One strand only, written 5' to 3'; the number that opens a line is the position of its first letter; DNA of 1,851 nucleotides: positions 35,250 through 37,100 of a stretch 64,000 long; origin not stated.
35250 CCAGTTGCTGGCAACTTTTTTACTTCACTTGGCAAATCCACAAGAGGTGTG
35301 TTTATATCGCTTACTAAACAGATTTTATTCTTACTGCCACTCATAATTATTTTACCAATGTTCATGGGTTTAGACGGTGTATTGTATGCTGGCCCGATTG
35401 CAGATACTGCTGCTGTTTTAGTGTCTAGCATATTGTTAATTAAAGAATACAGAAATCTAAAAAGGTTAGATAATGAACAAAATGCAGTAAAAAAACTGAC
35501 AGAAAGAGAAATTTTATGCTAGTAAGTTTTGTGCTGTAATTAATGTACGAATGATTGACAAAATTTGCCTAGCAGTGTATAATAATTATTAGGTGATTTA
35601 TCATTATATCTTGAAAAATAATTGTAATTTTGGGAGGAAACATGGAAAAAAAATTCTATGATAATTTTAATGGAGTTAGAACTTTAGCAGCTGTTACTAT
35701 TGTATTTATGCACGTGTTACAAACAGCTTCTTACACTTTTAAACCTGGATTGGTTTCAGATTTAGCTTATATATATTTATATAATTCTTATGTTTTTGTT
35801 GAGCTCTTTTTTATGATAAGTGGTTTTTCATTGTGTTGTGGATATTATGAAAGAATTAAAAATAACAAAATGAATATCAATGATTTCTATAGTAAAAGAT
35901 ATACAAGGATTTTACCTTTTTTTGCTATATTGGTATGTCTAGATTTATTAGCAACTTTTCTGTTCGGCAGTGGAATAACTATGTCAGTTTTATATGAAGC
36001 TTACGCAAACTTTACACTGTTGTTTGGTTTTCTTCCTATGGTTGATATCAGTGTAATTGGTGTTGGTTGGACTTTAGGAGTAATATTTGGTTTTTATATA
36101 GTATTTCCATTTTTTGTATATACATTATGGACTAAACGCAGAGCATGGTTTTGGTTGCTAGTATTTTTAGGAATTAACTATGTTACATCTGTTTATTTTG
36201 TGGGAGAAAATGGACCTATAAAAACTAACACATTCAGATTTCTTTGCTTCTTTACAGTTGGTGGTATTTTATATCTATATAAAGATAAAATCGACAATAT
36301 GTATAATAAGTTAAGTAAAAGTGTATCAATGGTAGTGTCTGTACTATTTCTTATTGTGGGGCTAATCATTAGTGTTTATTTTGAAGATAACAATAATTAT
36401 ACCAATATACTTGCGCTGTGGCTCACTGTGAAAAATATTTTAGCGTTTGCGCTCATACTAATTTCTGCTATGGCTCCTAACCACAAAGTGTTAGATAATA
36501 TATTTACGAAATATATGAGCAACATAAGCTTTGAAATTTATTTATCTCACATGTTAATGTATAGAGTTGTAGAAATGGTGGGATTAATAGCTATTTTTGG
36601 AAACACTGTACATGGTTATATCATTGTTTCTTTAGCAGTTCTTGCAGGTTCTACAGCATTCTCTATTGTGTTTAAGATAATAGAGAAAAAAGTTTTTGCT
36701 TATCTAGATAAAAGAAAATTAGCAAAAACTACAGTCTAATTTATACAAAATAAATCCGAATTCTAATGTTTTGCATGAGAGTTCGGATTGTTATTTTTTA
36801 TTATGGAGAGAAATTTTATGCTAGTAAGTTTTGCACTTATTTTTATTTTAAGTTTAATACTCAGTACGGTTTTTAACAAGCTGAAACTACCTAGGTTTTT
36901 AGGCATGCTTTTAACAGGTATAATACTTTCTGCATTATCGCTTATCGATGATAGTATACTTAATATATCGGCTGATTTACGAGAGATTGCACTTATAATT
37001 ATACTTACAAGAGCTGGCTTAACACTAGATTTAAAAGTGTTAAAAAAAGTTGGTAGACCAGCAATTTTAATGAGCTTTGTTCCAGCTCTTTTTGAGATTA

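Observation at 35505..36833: Acyltransferase-3 gene as a self-contained cassette flanked by perfect 27-bp direct repeats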

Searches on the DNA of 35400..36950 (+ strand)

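Call 45: search_dna_similar(query=window:35400-36950:+, collection=plasmids, mode=distant, max_rows=10)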
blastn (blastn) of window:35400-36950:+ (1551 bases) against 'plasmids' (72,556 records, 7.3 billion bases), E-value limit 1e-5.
No match.

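Call 46: search_dna_similar(query=window:35400-36950:+, collection=phages, mode=distant, max_rows=10)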
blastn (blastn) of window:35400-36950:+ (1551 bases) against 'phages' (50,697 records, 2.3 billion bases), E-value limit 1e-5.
No match.
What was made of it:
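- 35532..36806 (+): The 1,275-bp inserted unit between the repeat copies. GC is 0.283, against 0.353 for the window. No DNA match in phage or plasmid collections (calls 45, 46).
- Tried and rejected: The cassette DNA has no match in plasmids or phages (calls 45, 46).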
